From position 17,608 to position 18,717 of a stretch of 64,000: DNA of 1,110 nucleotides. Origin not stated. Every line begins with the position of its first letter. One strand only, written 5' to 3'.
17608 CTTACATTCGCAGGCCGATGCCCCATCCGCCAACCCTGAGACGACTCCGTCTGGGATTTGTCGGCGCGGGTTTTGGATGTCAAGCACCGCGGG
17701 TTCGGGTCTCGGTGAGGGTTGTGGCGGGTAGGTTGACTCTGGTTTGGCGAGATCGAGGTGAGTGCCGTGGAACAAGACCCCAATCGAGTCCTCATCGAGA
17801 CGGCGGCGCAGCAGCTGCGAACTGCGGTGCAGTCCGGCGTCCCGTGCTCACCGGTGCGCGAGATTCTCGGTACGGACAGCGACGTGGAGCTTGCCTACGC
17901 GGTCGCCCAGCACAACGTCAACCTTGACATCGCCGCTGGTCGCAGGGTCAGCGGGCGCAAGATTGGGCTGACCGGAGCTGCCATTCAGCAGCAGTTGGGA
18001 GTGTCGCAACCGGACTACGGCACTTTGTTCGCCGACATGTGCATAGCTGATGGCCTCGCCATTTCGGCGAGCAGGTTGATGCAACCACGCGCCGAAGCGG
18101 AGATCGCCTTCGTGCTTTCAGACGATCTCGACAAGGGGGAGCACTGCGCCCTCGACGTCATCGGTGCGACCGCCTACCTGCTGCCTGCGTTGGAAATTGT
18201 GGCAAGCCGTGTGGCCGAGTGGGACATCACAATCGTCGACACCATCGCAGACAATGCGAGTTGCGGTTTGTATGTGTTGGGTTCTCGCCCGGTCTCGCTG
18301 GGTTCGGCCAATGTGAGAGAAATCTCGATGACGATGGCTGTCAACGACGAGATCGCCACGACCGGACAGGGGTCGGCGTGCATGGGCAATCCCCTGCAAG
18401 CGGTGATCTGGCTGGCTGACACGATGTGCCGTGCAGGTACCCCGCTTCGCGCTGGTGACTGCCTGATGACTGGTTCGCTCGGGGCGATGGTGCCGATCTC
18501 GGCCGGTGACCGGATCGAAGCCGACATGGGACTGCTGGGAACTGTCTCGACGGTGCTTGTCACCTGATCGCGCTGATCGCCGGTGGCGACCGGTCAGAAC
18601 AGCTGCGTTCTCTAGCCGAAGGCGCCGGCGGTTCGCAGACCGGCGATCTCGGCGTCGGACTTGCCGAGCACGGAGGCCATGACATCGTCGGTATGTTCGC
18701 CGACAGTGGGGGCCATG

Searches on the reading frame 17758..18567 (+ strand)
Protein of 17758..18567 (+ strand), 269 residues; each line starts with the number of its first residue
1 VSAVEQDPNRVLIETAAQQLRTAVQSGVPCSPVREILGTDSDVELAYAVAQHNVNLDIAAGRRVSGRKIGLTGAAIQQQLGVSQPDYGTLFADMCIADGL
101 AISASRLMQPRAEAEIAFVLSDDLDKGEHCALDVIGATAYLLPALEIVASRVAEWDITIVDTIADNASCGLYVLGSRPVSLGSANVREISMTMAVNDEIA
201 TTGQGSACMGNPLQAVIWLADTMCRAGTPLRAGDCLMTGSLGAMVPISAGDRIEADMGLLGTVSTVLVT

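Call 28: search_protein_families(library=pfam, proteins=[window:17758-18567:+], max_evalue=0.00001)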
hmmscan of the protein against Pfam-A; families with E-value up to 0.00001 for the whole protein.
window:17758-18567:+ (269 aa): 1 family
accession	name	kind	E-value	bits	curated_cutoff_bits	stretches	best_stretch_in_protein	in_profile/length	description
PF01557.24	FAA_hydrolase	-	8.8e-15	55.4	23.9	1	92-265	39-211/214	Fumarylacetoacetate (FAA) hydrolase C-terminal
